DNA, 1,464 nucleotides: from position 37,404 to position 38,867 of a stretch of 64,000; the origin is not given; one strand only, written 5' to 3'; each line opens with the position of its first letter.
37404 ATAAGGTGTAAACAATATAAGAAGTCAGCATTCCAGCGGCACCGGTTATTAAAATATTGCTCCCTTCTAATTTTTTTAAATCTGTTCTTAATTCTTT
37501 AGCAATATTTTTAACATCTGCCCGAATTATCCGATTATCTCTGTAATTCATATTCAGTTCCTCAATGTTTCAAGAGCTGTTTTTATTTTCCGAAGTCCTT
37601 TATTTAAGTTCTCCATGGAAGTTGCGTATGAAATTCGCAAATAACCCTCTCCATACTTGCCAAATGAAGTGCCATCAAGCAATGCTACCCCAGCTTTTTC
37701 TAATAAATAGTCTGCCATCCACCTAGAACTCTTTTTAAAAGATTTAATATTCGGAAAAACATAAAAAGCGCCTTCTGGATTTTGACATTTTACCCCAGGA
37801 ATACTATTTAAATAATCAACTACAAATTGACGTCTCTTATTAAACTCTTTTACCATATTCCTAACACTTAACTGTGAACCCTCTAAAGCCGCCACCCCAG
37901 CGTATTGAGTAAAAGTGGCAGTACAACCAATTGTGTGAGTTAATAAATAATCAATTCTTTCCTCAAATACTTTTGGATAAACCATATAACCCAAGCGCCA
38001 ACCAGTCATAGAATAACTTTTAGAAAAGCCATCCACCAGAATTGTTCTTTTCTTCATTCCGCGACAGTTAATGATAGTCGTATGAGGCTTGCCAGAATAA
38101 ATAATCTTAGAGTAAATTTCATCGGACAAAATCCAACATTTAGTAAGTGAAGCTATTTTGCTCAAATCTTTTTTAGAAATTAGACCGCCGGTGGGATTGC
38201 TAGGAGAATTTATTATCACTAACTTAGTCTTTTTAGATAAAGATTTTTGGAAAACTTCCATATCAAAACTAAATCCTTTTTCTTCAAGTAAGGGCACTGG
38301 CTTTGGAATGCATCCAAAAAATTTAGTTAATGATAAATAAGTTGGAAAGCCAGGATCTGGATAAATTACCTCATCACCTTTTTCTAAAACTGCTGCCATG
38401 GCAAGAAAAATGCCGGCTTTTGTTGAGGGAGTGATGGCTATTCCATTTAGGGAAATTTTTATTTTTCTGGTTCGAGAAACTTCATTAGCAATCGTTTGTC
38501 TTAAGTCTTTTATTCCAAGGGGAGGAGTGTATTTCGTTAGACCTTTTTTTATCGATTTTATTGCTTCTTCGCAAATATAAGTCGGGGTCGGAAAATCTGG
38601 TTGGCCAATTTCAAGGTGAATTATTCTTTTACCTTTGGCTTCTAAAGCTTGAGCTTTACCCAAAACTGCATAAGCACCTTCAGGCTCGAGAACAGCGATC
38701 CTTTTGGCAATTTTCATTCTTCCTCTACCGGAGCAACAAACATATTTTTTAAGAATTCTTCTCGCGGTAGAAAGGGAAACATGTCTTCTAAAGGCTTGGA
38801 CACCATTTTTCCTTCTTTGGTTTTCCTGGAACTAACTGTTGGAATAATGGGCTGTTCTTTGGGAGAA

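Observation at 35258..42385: CDP-3,6-dideoxyhexose module (DdhA-DdhB-E1) coupled to an ALS-like ThDP enzyme, an SDR and a class I aminotransferase: candidate branched-chain (yersiniose-like) or novel dideoxy sugar pathway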

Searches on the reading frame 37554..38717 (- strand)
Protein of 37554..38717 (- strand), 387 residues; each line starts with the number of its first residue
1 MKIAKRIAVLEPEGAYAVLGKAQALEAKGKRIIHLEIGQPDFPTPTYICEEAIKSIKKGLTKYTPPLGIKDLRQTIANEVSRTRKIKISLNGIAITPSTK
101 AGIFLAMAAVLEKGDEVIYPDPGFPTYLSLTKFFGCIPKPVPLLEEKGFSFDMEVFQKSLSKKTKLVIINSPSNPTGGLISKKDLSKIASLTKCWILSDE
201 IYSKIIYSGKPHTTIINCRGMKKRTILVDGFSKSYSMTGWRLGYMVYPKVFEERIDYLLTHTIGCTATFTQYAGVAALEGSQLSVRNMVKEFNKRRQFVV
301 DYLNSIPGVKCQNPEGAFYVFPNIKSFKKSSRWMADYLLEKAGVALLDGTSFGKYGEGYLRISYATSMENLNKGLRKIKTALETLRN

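Call 4: search_protein_families(library=pfam, proteins=[window:37554-38717:-])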
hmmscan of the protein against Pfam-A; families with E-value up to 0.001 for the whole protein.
window:37554-38717:- (387 aa): 3 families
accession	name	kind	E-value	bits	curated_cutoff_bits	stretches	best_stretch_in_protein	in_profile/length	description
PF00155.27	Aminotran_1_2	-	3.3e-64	217.8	19.7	1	31-378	2-361/361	Aminotransferase class I and II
PF00266.25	Aminotran_5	-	0.00023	20.7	21.5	0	94-199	65-175/371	Aminotransferase class-V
PF01053.26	Cys_Met_Meta_PP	-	0.00071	18.7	27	0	94-193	71-164/381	Cys/Met metabolism PLP-dependent enzyme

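Call 5: search_protein_families(library=ncbifam, proteins=[window:37554-38717:-])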
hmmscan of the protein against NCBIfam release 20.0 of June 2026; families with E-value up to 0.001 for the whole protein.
window:37554-38717:- (387 aa): 75 families (the best 25 are shown)
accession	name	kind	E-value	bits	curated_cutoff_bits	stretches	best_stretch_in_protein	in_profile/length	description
NF041091.1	asp_aminotase_Arch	equivalog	2.5e-98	329.4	550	1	15-380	12-373/376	aspartate aminotransferase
NF006229.0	PRK08361.1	equivalog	9.5e-91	304.7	624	1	3-384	10-390/391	aspartate aminotransferase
NF005817.0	PRK07683.1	equivalog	1.3e-90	303.9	575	1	27-384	25-383/387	aminotransferase A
NF041364.1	GntC_guanitoxin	equivalog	1.1e-88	297.6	415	1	35-379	3-354/356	guanitoxin biosynthesis PLP-dependent (S)-gamma-hydroxy-L-arginine cyclodehydratase GntC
NF005816.0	PRK07682.1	equivalog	1.2e-88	297.4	620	1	3-384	6-385/390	aminotransferase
NF004770.0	PRK06108.1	subfamily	2.1e-87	293.5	422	1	30-383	36-393/396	pyridoxal phosphate-dependent aminotransferase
NF004769.0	PRK06107.1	equivalog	1.1e-85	287.8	617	1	2-386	5-402/402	aspartate transaminase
NF004975.0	PRK06348.1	equivalog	1.1e-81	274.8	549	1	15-379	14-380/384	pyridoxal phosphate-dependent aminotransferase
NF006230.0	PRK08363.1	equivalog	2.1e-77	260.6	534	1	2-380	3-390/398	alanine aminotransferase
NF006514.0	PRK08960.1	equivalog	6.6e-77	258.9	554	1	2-384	4-387/388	pyridoxal phosphate-dependent aminotransferase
NF005601.0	PRK07337.1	equivalog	1.3e-74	251.6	496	1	1-382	6-392/394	pyridoxal phosphate-dependent aminotransferase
NF005588.0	PRK07309.1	equivalog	1.3e-70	238.3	576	1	31-383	31-387/391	pyridoxal phosphate-dependent aminotransferase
NF006756.0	PRK09276.1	subfamily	8.3e-69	232.4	507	1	1-380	2-384/387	LL-diaminopimelate aminotransferase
NF005744.0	PRK07568.1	subfamily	1.7e-68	231.2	389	1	2-384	2-392/398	pyridoxal phosphate-dependent aminotransferase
TIGR03540.1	DapC_direct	equivalog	1.9e-67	227.8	593.25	1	3-380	2-382/383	LL-diaminopimelate aminotransferase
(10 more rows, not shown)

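Call 26: search_solved_structures(query=window:37554-38717:-, max_evalue=1e-40, show_alignments=2)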
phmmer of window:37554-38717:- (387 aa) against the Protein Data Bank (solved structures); distinct sequences matched with E-value up to 1e-40: 24.
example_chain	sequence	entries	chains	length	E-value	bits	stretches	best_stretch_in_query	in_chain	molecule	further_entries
2z61_A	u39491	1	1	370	1.5e-78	267.3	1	4-382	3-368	Probable aspartate aminotransferase 2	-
1dju_A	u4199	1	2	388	1.1e-76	261.2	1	26-383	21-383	AROMATIC AMINOTRANSFERASE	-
1gd9_A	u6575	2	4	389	1.9e-76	260.4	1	26-382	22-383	ASPARTATE AMINOTRANSFERASE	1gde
1j32_A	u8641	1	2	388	1.9e-74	253.8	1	1-381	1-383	aspartate aminotransferase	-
1o4s_A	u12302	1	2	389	4.8e-68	232.8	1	5-382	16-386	Aspartate aminotransferase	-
5wmi_A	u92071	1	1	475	3.2e-66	226.8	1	1-386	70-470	Bifunctional aspartate aminotransferase and glutamate/aspartate-prephenate aminotransferas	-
5wmh_A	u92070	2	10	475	3.2e-66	226.8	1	1-386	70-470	Bifunctional aspartate aminotransferase and glutamate/aspartate-prephenate aminotransferas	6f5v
5wml_A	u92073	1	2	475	2.2e-65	224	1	1-386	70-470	Bifunctional aspartate aminotransferase and glutamate/aspartate-prephenate aminotransferas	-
5wmk_A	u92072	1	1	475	2.9e-65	223.6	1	1-386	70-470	Bifunctional aspartate aminotransferase and glutamate/aspartate-prephenate aminotransferas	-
8wkj_A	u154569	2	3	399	2e-64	220.8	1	3-379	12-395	Aminotransferase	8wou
6f77_A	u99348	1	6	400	1.4e-63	218.1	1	5-379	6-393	Aspartate aminotransferase A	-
1bkg_A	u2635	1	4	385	2.5e-62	213.9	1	3-379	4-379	ASPARTATE AMINOTRANSFERASE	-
1bjw_A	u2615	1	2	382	3.1e-62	213.6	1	3-378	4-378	ASPARTATE AMINOTRANSFERASE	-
6f35_A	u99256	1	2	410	9.7e-62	212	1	16-384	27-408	Aspartate aminotransferase B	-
1gc3_A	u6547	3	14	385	1.1e-61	211.8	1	3-379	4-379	ASPARTATE AMINOTRANSFERASE | PROTEIN (ASPARTATE AMINOTRANSFERASE)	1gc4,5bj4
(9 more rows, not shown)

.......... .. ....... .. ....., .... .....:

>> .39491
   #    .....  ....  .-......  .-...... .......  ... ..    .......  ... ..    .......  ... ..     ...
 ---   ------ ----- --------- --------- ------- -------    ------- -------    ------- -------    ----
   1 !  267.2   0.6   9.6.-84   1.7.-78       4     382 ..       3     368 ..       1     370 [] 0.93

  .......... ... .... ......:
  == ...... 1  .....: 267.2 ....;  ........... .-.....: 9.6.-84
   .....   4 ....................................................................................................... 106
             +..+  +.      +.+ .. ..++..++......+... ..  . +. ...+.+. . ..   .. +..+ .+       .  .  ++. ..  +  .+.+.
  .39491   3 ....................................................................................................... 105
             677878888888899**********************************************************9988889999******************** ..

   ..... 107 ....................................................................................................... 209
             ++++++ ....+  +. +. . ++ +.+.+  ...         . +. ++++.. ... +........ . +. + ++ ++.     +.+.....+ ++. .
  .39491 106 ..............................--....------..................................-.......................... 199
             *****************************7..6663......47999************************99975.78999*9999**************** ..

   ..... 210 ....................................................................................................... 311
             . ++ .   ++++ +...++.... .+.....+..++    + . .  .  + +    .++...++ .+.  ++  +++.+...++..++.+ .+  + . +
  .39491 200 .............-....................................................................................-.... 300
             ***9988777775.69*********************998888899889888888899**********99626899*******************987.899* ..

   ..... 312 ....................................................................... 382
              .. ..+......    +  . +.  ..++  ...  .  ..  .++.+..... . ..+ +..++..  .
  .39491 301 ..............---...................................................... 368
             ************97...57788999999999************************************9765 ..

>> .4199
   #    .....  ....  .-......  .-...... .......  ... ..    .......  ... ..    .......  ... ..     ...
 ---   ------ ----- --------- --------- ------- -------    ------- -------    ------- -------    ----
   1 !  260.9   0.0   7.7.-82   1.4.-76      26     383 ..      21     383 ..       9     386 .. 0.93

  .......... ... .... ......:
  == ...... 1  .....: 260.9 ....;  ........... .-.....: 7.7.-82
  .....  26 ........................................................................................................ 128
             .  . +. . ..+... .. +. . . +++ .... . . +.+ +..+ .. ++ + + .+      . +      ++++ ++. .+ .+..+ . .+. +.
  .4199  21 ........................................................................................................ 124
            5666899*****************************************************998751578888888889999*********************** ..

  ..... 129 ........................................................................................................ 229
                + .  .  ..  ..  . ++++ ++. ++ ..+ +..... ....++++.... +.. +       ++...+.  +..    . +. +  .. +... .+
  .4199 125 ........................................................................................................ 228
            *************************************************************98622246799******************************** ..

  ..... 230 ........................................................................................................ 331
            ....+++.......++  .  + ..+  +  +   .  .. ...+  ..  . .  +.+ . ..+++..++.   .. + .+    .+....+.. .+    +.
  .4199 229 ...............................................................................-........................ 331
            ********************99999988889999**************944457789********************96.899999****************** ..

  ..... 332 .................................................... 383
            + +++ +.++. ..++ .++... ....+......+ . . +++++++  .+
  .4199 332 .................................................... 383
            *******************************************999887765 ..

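Call 45: find_homologous_proteins(query=window:37554-38717:-, max_evalue=1e-40)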
Query window:37554-38717:- (387 aa): 7999 proteins with E <= 1e-40 among 8000 candidates; the best 120 are listed.
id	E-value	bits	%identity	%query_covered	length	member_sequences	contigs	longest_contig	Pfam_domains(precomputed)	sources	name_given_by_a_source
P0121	1.4e-256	868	100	100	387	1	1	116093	PF00155.28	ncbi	-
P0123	1.7e-183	628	71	99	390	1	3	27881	PF00155.28,PF01041.24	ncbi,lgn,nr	ncbi:pyridoxal phosphate-dependent aminotransferase [Patescibacteria group bacterium]|nr:pyridoxal p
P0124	9.9e-168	576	67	99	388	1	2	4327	PF00155.28,PF01053.27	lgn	-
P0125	7.3e-167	573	65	99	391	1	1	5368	PF00155.28,PF01053.27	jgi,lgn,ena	-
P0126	2.4e-165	568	65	99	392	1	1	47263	PF00155.28,PF00266.26,PF01053.27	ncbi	-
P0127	3.4e-164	564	65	99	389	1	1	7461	PF00155.28,PF01053.27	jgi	-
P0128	9.9e-164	563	63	99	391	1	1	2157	PF00155.28,PF01053.27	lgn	-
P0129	1.3e-163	562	65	99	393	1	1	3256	PF00155.28,PF00266.26,PF01053.27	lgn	-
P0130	1.8e-162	558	64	99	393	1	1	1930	PF00155.28,PF00266.26,PF01053.27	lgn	-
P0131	2.8e-162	558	63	100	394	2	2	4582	PF00155.28,PF01053.27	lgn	-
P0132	1.4e-161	555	64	99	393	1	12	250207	PF00155.28,PF01053.27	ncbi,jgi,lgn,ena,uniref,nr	ncbi:MAG: Aspartate aminotransferase [Candidatus Roizmanbacteria bacterium GW2011_GWC2_37_13]|uniref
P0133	1.9e-161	555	64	99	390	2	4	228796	PF00155.28,PF01053.27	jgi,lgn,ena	jgi:aspartate/methionine/tyrosine aminotransferase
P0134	6.0e-161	553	63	99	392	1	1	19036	PF00155.28,PF01053.27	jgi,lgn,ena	-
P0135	1.9e-160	552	64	100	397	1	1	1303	PF00155.28,PF01053.27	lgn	-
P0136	3.0e-160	551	64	99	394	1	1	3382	PF00155.28,PF01053.27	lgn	-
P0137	3.3e-160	551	64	99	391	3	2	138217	PF00155.28,PF01053.27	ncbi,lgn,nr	ncbi:MAG: pyridoxal phosphate-dependent aminotransferase [Patescibacteria group bacterium]|nr:pyrido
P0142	1.1e-158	546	62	99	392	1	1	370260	PF00155.28,PF01053.27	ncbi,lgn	-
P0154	2.3e-155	535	63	98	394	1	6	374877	PF00155.28,PF00266.26,PF01053.27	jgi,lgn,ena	jgi:aspartate/methionine/tyrosine aminotransferase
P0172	6.4e-150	517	61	99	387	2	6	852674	PF00155.28,PF01053.27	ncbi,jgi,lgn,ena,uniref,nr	ncbi:aspartate aminotransferase [candidate division WWE3 bacterium RIFOXYC1_FULL_39_7]|uniref:Aminot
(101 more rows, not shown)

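Call 46: find_encoding_contigs(protein=P0132, flank=5000, max_places=1)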
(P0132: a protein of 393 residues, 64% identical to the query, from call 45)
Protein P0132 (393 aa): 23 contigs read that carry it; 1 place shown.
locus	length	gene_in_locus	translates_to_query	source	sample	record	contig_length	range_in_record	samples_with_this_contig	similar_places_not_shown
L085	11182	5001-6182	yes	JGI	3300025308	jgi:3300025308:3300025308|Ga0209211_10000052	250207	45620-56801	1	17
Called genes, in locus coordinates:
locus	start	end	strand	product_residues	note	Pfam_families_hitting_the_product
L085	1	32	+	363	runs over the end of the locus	PF00535:Glycos_transf_2, PF10111:Glyco_tranf_2_2, PF13641:Glyco_tranf_2_3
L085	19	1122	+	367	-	PF00535:Glycos_transf_2, PF10111:Glyco_tranf_2_2, PF13641:Glyco_tranf_2_3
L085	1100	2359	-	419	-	PF00266:Aminotran_5 (weak), PF01041:DegT_DnrJ_EryC1, PF01212:Beta_elim_lyase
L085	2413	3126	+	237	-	PF00535:Glycos_transf_2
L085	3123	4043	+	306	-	PF01073:3Beta_HSD (weak), PF01370:Epimerase, PF02719:Polysacc_synt_2, PF07993:NAD_binding_4 (faint), PF16363:GDP_Man_Dehyd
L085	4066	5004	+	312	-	PF00535:Glycos_transf_2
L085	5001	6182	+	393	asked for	PF00155:Aminotran_1_2, PF01053:Cys_Met_Meta_PP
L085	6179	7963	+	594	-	PF02776:TPP_enzyme_N, PF00205:TPP_enzyme_M, PF02775:TPP_enzyme_C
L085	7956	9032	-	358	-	PF01118:Semialdhyde_dh, PF02774:Semialdhyde_dhC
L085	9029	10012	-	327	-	PF03447:NAD_binding_3 (faint), PF00742:Homoserine_dh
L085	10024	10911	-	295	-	PF00696:AA_kinase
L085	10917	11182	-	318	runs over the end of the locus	PF00535:Glycos_transf_2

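Call 47: find_encoding_contigs(protein=P0172, flank=5000, max_places=1)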
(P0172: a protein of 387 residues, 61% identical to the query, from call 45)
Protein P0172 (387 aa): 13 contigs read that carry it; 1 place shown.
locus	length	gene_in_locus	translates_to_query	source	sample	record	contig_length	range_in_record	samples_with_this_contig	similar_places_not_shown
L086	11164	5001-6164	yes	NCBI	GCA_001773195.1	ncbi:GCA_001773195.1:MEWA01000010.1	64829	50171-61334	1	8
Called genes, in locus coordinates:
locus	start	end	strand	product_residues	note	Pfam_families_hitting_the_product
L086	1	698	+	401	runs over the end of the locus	PF01041:DegT_DnrJ_EryC1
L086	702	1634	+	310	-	PF01370:Epimerase, PF04321:RmlD_sub_bind, PF16363:GDP_Man_Dehyd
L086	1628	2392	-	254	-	-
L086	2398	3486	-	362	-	PF01118:Semialdhyde_dh, PF02774:Semialdhyde_dhC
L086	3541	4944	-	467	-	PF00696:AA_kinase, PF13840:ACT_7 (faint), PF01842:ACT (faint), PF22468:ACT_9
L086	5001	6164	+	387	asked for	PF00155:Aminotran_1_2, PF01053:Cys_Met_Meta_PP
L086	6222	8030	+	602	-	PF02776:TPP_enzyme_N, PF00205:TPP_enzyme_M, PF02775:TPP_enzyme_C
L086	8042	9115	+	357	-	PF01073:3Beta_HSD (weak), PF01370:Epimerase, PF02719:Polysacc_synt_2 (faint), PF16363:GDP_Man_Dehyd, PF07993:NAD_binding_4 (weak)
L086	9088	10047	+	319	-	PF13489:Methyltransf_23 (weak), PF01209:Ubie_methyltran, PF13847:Methyltransf_31, PF08241:Methyltransf_11, PF08242:Methyltransf_12, PF13649:Methyltransf_25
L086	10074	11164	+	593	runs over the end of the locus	PF13522:GATase_6, PF13537:GATase_7, PF00733:Asn_synthase, PF06508:QueC (faint), PF24167:DUF7411 (weak)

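Call 48: find_encoding_contigs(protein=P0126, flank=5000, max_places=1)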
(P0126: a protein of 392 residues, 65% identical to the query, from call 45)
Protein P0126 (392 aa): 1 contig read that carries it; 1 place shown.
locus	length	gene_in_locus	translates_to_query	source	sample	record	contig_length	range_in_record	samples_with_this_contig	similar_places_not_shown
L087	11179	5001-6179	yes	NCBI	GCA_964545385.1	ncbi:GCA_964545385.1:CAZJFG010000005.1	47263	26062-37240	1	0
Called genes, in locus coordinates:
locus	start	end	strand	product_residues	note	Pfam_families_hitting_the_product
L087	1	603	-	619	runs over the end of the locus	-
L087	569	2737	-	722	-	-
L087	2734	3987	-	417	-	PF01041:DegT_DnrJ_EryC1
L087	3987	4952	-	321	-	PF00535:Glycos_transf_2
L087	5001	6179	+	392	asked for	PF00155:Aminotran_1_2, PF00266:Aminotran_5 (faint), PF01053:Cys_Met_Meta_PP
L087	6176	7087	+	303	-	PF01370:Epimerase, PF04321:RmlD_sub_bind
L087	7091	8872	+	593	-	PF02776:TPP_enzyme_N, PF02552:CO_dh (weak), PF00205:TPP_enzyme_M, PF02775:TPP_enzyme_C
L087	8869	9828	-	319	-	PF04321:RmlD_sub_bind, PF05368:NmrA (faint), PF01073:3Beta_HSD, PF01370:Epimerase, PF02719:Polysacc_synt_2, PF16363:GDP_Man_Dehyd, PF07993:NAD_binding_4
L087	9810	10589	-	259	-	PF00483:NTP_transferase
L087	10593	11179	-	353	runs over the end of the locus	PF04321:RmlD_sub_bind, PF05368:NmrA (weak), PF01073:3Beta_HSD, PF01370:Epimerase, PF02719:Polysacc_synt_2, PF13460:NAD_binding_10, PF16363:GDP_Man_Dehyd, PF07993:NAD_binding_4 (weak)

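Call 54: find_encoding_contigs(protein=P0142, flank=9000, max_places=1)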
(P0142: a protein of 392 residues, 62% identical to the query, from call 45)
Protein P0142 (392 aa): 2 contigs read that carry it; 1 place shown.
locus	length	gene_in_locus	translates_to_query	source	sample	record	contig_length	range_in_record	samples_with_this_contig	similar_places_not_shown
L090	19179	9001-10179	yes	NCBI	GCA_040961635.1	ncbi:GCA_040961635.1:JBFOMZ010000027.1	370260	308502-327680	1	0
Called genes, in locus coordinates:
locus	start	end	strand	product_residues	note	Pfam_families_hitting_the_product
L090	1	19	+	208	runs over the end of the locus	-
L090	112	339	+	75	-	PF02583:Trns_repr_metal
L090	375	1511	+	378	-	PF01134:GIDA (faint), PF03486:HI0933_like (faint), PF07992:Pyr_redox_2, PF13738:Pyr_redox_3, PF00070:Pyr_redox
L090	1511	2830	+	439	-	PF02812:ELFV_dehydrog_N, PF00208:ELFV_dehydrog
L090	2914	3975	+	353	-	PF23473:LysM3_LYK4_5 (weak), PF01476:LysM, PF01551:Peptidase_M23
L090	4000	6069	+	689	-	-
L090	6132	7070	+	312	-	PF00535:Glycos_transf_2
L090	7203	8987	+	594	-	PF02776:TPP_enzyme_N, PF00205:TPP_enzyme_M, PF02775:TPP_enzyme_C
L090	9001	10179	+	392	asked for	PF00155:Aminotran_1_2, PF01053:Cys_Met_Meta_PP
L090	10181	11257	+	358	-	PF01073:3Beta_HSD, PF01370:Epimerase, PF02719:Polysacc_synt_2 (faint), PF07993:NAD_binding_4, PF16363:GDP_Man_Dehyd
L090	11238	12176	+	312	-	PF02475:TRM5-TYW2_MTfase (weak), PF05050:Methyltransf_21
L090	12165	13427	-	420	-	PF01041:DegT_DnrJ_EryC1, PF01212:Beta_elim_lyase (weak)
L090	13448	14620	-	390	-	PF13489:Methyltransf_23, PF08241:Methyltransf_11, PF08242:Methyltransf_12, PF13649:Methyltransf_25, PF13847:Methyltransf_31, PF22674:C2185-like_N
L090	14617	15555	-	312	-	PF00535:Glycos_transf_2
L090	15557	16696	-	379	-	PF02350:Epimerase_2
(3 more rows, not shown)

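Call 55: find_encoding_contigs(protein=P0154, flank=9000, max_places=1)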
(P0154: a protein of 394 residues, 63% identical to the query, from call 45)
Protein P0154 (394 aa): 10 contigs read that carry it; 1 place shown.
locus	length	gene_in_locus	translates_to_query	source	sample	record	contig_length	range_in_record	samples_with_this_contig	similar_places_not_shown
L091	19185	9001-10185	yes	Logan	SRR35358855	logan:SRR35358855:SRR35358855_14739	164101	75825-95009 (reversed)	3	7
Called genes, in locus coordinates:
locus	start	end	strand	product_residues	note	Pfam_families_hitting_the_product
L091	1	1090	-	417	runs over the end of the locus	PF00534:Glycos_transf_1, PF13692:Glyco_trans_1_4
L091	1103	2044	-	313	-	PF01073:3Beta_HSD, PF01370:Epimerase, PF02719:Polysacc_synt_2, PF04321:RmlD_sub_bind, PF05368:NmrA (faint), PF07993:NAD_binding_4 (faint), PF16363:GDP_Man_Dehyd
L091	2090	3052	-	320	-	PF04321:RmlD_sub_bind, PF01370:Epimerase, PF16363:GDP_Man_Dehyd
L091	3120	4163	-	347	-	PF00657:Lipase_GDSL, PF13472:Lipase_GDSL_2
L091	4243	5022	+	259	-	PF00483:NTP_transferase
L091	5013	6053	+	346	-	PF01073:3Beta_HSD, PF01370:Epimerase, PF02719:Polysacc_synt_2 (faint), PF04321:RmlD_sub_bind, PF16363:GDP_Man_Dehyd, PF07993:NAD_binding_4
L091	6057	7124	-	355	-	PF00535:Glycos_transf_2, PF13641:Glyco_tranf_2_3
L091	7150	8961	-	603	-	PF02776:TPP_enzyme_N, PF00205:TPP_enzyme_M, PF02775:TPP_enzyme_C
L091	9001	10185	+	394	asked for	PF00155:Aminotran_1_2, PF00266:Aminotran_5 (weak), PF01053:Cys_Met_Meta_PP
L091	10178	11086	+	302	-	PF01370:Epimerase, PF04321:RmlD_sub_bind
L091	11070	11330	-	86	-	PF00696:AA_kinase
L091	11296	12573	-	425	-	PF01041:DegT_DnrJ_EryC1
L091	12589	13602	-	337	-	PF01073:3Beta_HSD, PF01370:Epimerase, PF02719:Polysacc_synt_2 (weak), PF04321:RmlD_sub_bind, PF16363:GDP_Man_Dehyd, PF07993:NAD_binding_4 (weak)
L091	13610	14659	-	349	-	PF00535:Glycos_transf_2, PF13641:Glyco_tranf_2_3 (weak)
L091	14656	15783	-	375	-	PF00534:Glycos_transf_1, PF13692:Glyco_trans_1_4 (weak), PF26337:Gtf3_C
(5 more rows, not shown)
